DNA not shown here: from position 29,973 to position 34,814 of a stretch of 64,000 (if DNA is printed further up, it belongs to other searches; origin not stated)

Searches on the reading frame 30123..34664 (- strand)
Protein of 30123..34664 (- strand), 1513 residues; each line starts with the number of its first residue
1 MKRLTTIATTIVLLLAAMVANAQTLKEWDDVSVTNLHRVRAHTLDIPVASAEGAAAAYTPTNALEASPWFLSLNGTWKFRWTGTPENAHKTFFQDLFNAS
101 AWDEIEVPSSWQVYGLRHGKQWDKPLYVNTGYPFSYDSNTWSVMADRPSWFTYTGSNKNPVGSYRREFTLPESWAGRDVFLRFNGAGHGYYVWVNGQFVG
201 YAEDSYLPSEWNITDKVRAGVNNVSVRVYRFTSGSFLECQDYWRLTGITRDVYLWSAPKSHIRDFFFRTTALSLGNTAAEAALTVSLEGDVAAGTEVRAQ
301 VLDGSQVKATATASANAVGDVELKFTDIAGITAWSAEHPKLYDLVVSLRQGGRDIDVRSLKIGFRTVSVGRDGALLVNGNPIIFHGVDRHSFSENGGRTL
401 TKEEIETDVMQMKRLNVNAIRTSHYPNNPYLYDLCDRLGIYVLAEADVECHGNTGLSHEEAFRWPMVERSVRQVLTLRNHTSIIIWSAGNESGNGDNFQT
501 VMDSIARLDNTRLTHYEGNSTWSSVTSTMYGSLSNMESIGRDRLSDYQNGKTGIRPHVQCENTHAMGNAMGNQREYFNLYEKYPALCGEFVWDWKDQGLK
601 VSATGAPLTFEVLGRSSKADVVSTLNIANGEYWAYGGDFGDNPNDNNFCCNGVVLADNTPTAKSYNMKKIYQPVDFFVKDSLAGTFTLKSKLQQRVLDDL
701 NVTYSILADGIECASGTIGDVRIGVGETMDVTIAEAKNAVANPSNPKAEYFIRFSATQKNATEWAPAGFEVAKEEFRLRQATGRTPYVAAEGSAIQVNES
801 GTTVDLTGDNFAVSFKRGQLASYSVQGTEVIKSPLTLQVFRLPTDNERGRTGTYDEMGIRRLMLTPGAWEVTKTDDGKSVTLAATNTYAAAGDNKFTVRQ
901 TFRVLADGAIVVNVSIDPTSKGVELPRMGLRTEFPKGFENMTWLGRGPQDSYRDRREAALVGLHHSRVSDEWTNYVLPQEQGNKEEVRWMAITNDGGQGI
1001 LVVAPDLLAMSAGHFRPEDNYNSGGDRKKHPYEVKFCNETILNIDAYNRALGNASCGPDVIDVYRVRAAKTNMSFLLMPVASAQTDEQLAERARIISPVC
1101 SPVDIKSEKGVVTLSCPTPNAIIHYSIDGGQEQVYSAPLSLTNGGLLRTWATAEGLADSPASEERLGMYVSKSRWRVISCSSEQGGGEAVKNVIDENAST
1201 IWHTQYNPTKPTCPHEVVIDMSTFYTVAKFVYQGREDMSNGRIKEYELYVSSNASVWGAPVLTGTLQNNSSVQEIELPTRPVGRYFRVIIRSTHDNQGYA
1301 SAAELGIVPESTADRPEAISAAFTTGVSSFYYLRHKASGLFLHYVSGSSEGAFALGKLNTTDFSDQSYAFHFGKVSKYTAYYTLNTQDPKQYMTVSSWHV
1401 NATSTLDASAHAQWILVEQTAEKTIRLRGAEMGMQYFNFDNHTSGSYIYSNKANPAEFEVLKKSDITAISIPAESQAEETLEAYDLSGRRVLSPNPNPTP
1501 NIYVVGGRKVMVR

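Call 54: search_protein_families(library=pfam, proteins=[window:30123-34664:-], max_evalue=0.00001)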
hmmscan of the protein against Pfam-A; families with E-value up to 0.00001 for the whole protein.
window:30123-34664:- (1513 aa): 9 families
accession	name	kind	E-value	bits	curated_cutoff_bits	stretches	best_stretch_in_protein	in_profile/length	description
PF02836.23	Glyco_hydro_2_C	-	1.4e-72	244.9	21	1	371-675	4-301/302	Glycosyl hydrolases family 2, TIM barrel domain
PF02929.23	Bgal_small_N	-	1.4e-57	195.7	25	1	808-1076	2-247/248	Beta galactosidase small chain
PF02837.24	Glyco_hydro_2_N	-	3.1e-30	105.8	28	1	72-258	3-169/169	Glycosyl hydrolases family 2, sugar binding domain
PF00754.31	F5_F8_type_C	-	2.2e-21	76.8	28.2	1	1178-1305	2-127/127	F5/8 type C domain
PF16353.11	LacZ_4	-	1.7e-16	60.7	27.3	1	687-778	2-86/87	Beta-galactosidase, domain 4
PF00703.27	Glyco_hydro_2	-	2.1e-12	48.2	23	1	261-365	2-109/109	Glycosyl hydrolases family 2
PF22633.2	F5_F8_type_C_2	-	1.8e-07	32.1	27.8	1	1192-1288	1-91/91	NedA-like, galactose-binding domain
PF22666.2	Glyco_hydro_2_N2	-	1.8e-06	28.6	27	1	163-229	51-118/167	Glycosyl hydrolase 2 galactose-binding domain-like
PF13290.12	CHB_HEX_C_1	-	3.1e-06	27.5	22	0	1109-1160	9-64/67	Chitobiase/beta-hexosaminidase C-terminal domain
